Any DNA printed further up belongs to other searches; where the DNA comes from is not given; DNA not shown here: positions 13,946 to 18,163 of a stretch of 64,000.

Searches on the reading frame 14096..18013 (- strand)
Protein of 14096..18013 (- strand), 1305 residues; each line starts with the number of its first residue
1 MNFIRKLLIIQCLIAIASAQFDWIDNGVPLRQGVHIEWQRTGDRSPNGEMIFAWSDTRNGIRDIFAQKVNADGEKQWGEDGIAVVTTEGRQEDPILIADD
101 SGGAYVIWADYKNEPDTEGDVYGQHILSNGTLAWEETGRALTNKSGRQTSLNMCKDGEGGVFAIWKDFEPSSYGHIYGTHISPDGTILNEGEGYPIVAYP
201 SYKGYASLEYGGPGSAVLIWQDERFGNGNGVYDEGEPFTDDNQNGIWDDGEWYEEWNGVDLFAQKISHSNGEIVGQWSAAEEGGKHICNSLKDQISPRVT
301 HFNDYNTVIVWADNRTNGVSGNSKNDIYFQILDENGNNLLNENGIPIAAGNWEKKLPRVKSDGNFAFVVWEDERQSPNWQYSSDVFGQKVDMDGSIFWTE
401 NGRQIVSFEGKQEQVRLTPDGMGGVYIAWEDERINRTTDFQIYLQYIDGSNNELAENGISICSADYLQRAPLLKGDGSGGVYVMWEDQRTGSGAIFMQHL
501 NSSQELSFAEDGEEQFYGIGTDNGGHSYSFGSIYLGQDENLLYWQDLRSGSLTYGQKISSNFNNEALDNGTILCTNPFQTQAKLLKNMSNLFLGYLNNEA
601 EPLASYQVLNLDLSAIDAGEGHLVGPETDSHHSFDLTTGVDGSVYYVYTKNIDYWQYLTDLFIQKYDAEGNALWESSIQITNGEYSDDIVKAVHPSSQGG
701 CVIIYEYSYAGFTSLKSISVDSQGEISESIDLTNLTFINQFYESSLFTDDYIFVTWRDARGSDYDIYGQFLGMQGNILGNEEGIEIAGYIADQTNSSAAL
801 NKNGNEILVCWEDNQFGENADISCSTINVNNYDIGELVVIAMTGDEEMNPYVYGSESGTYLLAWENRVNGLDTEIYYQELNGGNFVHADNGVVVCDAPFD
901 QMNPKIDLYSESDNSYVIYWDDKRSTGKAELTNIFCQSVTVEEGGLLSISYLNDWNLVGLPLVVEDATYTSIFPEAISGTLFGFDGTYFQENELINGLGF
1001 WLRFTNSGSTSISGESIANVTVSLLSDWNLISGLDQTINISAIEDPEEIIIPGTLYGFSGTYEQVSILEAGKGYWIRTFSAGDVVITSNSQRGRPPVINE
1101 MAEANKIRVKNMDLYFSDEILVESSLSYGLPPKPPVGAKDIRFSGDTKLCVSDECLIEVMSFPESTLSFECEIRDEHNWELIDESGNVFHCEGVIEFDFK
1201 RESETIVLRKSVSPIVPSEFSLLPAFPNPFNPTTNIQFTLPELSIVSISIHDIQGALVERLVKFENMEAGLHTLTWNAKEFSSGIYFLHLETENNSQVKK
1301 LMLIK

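Call 47: search_protein_families(library=pfam, proteins=[window:14096-18013:-])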
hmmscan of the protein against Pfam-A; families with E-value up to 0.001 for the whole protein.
window:14096-18013:- (1305 aa): 1 family
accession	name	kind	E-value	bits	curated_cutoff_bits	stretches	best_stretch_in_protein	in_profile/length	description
PF18962.6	Por_Secre_tail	-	2.7e-12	47.2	27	1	1226-1302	2-74/75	Secretion system C-terminal sorting domain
